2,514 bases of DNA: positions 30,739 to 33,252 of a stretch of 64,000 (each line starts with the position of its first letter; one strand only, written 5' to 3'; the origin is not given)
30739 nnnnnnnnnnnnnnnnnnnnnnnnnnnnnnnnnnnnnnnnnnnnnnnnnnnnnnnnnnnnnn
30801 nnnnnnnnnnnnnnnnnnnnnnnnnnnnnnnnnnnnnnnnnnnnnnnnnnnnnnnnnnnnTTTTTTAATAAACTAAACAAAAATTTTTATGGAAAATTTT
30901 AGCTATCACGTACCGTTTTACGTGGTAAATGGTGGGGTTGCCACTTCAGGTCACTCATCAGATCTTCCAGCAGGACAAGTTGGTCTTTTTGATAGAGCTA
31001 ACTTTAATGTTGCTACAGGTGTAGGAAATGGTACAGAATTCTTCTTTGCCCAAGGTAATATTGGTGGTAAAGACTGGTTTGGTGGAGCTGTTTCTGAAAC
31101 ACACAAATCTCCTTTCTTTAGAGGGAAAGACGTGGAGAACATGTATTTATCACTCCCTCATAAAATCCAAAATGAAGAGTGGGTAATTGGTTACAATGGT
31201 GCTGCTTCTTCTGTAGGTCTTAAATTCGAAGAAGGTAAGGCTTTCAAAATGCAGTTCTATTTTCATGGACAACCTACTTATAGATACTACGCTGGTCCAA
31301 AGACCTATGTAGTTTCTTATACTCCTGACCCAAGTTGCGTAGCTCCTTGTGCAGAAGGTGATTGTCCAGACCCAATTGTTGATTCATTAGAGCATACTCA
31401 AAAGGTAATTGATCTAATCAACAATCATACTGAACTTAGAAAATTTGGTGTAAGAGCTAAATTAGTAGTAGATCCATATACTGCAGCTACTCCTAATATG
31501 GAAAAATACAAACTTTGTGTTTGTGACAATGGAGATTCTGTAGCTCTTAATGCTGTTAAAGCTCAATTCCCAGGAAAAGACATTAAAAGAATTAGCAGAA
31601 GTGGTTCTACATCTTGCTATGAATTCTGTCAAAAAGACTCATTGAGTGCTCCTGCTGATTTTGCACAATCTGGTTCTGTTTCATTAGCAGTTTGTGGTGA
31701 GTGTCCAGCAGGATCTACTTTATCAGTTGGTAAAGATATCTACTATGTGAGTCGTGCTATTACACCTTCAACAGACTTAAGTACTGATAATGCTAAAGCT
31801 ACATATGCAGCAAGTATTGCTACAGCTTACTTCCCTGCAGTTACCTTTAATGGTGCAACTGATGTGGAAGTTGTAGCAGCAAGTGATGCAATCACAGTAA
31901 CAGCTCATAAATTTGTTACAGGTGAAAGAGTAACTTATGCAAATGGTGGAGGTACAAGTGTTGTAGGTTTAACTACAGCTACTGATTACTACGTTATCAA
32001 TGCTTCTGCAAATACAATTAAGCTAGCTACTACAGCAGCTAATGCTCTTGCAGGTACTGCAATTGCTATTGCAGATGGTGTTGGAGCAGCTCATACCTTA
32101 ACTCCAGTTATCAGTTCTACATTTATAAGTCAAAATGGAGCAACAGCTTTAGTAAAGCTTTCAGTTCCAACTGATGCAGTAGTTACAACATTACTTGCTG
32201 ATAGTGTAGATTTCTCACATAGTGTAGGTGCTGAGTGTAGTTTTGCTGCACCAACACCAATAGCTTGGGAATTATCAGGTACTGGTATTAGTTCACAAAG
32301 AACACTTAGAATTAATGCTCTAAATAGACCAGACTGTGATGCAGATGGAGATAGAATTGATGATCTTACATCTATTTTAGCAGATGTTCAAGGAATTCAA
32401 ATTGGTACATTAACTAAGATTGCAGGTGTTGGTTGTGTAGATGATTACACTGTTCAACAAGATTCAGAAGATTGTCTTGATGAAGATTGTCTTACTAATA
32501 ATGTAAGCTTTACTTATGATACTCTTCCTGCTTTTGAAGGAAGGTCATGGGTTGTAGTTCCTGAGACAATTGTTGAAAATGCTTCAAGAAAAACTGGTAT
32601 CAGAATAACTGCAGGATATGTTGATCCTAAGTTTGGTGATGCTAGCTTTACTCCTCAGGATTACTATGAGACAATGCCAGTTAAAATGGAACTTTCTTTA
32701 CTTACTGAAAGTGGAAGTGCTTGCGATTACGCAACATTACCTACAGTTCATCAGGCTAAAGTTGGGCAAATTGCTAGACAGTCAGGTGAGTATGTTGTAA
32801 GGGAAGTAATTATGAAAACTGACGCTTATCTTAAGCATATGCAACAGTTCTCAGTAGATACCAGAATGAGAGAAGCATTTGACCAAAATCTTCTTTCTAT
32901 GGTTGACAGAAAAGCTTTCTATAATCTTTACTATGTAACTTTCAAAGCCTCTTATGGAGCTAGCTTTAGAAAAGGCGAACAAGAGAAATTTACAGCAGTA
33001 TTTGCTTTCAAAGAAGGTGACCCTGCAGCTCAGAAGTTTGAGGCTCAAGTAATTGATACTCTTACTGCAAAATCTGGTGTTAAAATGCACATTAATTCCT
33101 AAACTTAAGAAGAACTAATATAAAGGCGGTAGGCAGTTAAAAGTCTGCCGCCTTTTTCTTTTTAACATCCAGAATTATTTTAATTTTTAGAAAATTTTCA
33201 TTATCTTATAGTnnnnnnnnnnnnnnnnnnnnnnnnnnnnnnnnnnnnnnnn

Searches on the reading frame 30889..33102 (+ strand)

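Call 18: search_protein_families(library=phrogs, proteins=[window:30889-33102:+], max_evalue=0.00001)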
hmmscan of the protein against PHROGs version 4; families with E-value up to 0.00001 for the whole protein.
window:30889-33102:+ (737 aa): 3 families
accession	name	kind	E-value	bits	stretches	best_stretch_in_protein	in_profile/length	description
phrog_2885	-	tail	5.5e-09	33.9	1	317-407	2945-3051/4179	baseplate wedge subunit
phrog_30390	-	unknown function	2.3e-08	34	1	311-404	440-537/766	-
phrog_32294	-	tail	1.6e-06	26.1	1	327-418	993-1088/2435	baseplate wedge subunit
